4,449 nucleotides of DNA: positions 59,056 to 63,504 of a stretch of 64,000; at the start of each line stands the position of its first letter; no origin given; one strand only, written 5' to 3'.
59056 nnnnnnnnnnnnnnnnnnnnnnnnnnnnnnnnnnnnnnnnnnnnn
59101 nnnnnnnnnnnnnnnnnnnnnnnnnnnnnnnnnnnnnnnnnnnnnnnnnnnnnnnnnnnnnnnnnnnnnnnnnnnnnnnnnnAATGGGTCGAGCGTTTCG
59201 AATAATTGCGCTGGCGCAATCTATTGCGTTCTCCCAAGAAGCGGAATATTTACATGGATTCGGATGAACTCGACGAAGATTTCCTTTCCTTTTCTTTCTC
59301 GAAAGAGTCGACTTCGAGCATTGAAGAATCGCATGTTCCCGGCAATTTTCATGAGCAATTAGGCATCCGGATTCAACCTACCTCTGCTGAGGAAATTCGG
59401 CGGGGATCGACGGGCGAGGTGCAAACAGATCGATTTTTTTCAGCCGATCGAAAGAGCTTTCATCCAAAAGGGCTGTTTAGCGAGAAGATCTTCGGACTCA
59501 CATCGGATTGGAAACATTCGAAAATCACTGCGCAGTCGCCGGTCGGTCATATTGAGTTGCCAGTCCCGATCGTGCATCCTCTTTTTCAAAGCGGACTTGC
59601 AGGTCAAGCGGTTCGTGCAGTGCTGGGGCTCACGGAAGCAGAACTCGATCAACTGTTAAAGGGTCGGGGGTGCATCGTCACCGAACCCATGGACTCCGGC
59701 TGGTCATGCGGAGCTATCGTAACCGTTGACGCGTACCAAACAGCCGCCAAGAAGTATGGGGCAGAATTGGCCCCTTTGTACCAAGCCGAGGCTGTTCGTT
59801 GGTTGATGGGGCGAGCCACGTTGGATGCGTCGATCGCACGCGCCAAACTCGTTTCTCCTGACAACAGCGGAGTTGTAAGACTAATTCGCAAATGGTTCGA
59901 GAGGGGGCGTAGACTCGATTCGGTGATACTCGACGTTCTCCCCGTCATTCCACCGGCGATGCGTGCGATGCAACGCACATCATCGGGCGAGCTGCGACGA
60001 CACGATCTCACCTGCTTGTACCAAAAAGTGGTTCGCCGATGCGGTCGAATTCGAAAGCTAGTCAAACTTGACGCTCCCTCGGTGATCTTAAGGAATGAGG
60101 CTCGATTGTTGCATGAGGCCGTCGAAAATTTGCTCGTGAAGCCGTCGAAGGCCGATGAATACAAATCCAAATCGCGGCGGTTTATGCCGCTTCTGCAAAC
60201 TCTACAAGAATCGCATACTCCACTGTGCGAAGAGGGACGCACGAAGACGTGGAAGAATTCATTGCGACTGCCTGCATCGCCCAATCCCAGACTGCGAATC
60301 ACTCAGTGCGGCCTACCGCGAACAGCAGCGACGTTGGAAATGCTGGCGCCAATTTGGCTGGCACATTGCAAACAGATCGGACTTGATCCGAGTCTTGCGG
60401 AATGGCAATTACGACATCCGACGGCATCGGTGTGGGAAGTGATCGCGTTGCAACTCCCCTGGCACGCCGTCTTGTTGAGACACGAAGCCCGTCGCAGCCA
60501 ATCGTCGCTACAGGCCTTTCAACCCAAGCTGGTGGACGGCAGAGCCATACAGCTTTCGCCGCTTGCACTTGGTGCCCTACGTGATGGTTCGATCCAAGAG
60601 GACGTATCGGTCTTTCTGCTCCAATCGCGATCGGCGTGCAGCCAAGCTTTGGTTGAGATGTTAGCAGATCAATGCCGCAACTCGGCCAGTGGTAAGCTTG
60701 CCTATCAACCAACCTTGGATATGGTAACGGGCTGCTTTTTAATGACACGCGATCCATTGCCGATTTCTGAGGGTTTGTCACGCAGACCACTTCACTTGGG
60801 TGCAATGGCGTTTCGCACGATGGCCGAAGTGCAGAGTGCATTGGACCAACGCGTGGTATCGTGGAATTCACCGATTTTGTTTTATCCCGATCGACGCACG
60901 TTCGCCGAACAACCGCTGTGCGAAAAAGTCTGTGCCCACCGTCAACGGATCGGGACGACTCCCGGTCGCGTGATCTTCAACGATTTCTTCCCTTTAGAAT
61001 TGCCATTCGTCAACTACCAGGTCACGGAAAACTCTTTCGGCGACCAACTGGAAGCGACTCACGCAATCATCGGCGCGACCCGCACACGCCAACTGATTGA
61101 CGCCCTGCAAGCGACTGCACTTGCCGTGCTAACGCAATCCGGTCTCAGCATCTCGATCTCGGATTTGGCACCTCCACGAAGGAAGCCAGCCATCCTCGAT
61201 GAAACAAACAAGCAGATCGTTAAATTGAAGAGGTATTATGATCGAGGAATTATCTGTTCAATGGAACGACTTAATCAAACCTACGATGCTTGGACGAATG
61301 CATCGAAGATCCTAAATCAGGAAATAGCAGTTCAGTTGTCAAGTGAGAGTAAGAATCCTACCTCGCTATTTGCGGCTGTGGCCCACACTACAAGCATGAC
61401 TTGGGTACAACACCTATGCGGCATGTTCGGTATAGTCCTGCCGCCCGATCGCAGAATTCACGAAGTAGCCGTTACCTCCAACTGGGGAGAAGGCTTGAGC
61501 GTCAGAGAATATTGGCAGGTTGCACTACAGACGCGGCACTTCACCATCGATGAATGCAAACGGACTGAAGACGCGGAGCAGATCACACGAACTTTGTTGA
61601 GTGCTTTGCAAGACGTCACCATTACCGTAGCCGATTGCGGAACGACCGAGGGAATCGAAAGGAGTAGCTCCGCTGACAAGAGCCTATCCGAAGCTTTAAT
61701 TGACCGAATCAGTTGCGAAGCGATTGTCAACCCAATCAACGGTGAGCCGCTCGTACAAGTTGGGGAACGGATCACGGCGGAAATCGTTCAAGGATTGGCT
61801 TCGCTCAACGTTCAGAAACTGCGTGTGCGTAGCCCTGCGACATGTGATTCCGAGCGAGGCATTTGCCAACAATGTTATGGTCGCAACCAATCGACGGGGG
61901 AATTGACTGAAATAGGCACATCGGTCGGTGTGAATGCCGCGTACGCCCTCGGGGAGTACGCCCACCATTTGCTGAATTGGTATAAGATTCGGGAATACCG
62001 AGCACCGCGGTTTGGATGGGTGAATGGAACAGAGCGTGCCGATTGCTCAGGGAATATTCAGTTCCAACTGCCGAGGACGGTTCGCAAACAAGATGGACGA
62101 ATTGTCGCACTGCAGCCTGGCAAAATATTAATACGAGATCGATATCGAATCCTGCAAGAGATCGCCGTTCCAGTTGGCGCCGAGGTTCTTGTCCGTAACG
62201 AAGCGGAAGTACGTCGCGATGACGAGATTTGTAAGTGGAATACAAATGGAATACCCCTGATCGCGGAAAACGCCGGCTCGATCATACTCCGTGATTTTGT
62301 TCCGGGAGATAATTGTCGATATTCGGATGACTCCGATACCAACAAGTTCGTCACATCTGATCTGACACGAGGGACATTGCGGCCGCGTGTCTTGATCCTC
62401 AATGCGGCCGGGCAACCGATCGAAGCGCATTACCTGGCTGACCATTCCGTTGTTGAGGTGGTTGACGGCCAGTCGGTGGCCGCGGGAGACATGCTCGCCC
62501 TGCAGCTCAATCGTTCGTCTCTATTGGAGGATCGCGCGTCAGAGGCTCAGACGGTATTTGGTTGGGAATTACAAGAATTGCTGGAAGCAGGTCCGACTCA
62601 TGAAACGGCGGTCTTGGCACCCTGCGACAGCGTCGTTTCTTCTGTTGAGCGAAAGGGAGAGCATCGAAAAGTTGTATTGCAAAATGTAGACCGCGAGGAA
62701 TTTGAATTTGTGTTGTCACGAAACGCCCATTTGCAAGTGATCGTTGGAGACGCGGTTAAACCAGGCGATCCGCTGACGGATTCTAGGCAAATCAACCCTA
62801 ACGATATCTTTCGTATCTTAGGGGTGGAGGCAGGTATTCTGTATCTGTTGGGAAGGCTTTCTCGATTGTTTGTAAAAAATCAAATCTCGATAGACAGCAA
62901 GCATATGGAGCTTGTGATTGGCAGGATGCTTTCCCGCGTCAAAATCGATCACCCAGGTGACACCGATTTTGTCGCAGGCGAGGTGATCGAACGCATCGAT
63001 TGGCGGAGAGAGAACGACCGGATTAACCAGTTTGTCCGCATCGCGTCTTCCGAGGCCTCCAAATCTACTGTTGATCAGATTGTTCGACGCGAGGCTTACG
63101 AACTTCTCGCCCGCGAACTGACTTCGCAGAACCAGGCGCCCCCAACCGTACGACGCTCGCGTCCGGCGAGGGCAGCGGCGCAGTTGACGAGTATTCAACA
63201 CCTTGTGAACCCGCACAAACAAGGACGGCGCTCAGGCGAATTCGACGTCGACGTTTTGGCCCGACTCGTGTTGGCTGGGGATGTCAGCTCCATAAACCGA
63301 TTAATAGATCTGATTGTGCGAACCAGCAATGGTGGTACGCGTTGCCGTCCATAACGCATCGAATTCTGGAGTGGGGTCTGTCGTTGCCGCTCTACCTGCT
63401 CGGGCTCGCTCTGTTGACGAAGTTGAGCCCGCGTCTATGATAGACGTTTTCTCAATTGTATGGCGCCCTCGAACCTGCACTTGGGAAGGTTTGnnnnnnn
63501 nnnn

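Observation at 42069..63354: Ten co-directional genes link a sigma/kinase pair, HEAT/TPR scaffolds and a MoxR-DUF58-transglutaminase triad to the dead beta-prime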

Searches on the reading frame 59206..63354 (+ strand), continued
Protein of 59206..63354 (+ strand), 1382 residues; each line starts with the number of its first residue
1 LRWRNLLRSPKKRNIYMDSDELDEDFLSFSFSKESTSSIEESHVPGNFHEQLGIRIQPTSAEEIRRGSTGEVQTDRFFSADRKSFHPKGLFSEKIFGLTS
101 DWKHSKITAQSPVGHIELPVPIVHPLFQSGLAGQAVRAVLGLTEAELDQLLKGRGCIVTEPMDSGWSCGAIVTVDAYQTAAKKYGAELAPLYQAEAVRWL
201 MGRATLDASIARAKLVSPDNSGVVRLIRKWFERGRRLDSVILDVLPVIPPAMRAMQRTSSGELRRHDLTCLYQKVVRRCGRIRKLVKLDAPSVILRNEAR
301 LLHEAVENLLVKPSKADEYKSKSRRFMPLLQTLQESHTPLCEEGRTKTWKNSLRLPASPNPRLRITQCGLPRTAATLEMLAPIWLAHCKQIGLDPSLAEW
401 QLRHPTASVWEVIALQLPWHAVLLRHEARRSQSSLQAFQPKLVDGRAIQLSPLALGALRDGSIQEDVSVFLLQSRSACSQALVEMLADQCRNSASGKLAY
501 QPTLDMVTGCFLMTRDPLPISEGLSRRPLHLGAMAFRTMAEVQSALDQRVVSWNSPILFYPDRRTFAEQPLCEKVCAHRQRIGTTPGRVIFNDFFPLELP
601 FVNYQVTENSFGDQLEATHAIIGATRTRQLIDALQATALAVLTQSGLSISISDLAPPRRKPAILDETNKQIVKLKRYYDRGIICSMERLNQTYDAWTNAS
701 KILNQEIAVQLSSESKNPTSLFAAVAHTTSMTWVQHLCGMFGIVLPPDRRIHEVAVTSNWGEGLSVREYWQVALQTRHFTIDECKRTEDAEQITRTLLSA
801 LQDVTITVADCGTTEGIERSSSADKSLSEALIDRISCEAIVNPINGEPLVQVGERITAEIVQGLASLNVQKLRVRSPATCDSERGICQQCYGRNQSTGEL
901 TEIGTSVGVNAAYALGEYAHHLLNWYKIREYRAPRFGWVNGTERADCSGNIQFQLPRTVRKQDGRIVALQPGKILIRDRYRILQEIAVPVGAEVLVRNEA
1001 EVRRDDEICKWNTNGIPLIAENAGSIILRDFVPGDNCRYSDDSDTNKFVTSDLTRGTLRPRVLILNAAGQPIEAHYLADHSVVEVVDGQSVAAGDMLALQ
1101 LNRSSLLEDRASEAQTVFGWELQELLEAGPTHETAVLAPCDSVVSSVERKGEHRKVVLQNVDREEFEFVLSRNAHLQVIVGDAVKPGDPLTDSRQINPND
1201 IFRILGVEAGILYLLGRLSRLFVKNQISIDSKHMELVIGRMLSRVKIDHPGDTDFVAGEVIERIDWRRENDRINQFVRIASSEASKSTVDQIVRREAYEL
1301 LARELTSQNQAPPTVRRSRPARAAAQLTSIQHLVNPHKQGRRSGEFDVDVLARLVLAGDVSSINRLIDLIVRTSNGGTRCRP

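Call 99: fold_search(model_id=the predicted structure, library=pdb)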
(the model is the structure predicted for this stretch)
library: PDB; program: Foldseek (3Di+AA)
matches with E <= 10: 1218; with E <= 0.001: 629
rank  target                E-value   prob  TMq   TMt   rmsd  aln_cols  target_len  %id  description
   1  9gda_D                3.1e-76  1.00  0.57  0.52  15.2      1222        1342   25  RNAP-TopoI complex on duplex scaffold (released 2025-11-05)
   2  8ph9_J                3.1e-76  1.00  0.56  0.51  15.4      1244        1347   25  E. coli RNA polymerase paused at ops site (non-complementary scaffold) (released 2024-04-24)
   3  9n9q_G                7.0e-76  1.00  0.58  0.50  16.8      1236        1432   26  Cryo-EM structure of the RNA-guided transcription complex (released 2025-12-24)
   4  8pib_J                7.8e-76  1.00  0.56  0.52  15.6      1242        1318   25  autoinhibited RfaH bound to E. coli transcription complex paused at ops site (encounter complex) (released 2024-04-24)
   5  8pfg_J                1.1e-75  1.00  0.55  0.51  15.9      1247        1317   24  autoinhibited RfaH bound to E. coli transcription complex paused at ops site (encounter complex), not fully complement (released 2024-04-24)
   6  8pdy_J                1.1e-75  1.00  0.56  0.51  15.8      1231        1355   24  E. coli RNA polymerase paused at ops site (released 2024-04-24)
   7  8pen_J                3.6e-74  1.00  0.56  0.51  15.5      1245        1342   25  fully recruited RfaH bound to E. coli transcription complex paused at ops site (alternative state of RfaH) (released 2024-04-24)
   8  9msj_J                1.2e-73  1.00  0.58  0.52  16.6      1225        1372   25  de novo SigN RNA polymerase NTP-bound open complex (RPo+2A) (released 2025-08-13)
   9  6xl5_D                1.2e-73  1.00  0.56  0.51  15.5      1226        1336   24  Cryo-EM structure of EcmrR-RNAP-promoter open complex (EcmrR-RPo) (released 2021-04-07)
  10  9mse_J                2.6e-73  1.00  0.57  0.51  15.1      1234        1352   24  de novo SigN RNA polymerase transcription initiation intermediate with pre-catalytic bEBP state (RPi1 open ring) (released 2025-08-13)
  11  9msf_J                4.6e-73  1.00  0.57  0.51  15.2      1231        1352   24  de novo SigN RNA polymerase transcription initiation intermediate with post-catalytic bEBP state (RPi1 closed ring) (released 2025-08-13)
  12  9msh_J                1.6e-72  1.00  0.56  0.50  15.8      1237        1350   24  de novo SigN RNA polymerase open complex (RPo) (released 2025-08-13)
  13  8pid_J                1.7e-72  1.00  0.56  0.51  15.5      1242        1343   25  backtracked E. coli transcription complex paused at ops site and bound to RfaH (released 2024-04-24)
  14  8pfj_J                1.7e-72  1.00  0.56  0.51  15.9      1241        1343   24  fully recruited RfaH bound to E. coli transcription complex paused at ops site (not fully complementary scaffold; alte (released 2024-04-24)
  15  6x26_J                2.4e-72  1.00  0.57  0.52  15.5      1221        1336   24  Mfd-bound E.coli RNA polymerase elongation complex - L1 state (released 2021-02-03)
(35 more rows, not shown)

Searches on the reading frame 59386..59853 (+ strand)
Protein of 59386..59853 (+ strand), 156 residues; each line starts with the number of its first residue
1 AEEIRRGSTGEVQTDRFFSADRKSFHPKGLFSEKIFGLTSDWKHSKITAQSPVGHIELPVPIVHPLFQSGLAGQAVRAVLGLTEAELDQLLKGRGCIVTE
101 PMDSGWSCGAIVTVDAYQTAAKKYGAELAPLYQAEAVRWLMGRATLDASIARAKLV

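Call 69: find_related_loci(query=A5, collection=metagenome_contigs, flank=10000)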
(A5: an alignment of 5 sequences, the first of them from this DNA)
Query A5 (156 aa) in metagenome_contigs; peptide patterns used: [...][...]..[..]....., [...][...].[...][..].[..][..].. (x = any residue, [..] = any of these).
106 stretches matched a pattern; 8 encode a relative of the query (tblastn E <= 1e-3); 8 distinct loci.
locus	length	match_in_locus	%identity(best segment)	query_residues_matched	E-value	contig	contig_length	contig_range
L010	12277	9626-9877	36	53-141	3e-11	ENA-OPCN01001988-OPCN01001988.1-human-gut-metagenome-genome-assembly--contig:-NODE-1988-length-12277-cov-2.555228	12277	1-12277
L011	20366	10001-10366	28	2-101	1e-9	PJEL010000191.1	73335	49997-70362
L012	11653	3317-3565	32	18-99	2e-6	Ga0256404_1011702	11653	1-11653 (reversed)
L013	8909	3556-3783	31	26-100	5e-6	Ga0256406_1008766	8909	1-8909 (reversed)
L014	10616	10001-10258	34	2-64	2e-5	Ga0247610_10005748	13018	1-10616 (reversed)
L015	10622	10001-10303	23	45-147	3e-5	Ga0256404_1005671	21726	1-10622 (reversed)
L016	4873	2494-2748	24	29-114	3e-5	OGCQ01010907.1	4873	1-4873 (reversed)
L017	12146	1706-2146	24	2-147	7e-5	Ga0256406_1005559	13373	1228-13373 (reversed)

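Call 70: find_related_loci(query=A5, collection=genome_contigs, flank=10000)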
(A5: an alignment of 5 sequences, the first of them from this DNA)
Query A5 (156 aa) in genome_contigs; peptide patterns used: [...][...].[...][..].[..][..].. (x = any residue, [..] = any of these).
18 stretches matched a pattern; 1 encode a relative of the query (tblastn E <= 1e-3); 1 distinct loci.
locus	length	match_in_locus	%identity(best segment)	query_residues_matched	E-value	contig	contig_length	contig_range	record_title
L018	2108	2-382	61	28-154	2e-52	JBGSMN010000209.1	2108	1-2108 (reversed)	MAG: Rhodopirellula sp. isolate JTS-AC231 k141_3812222, whole genome shotgun sequence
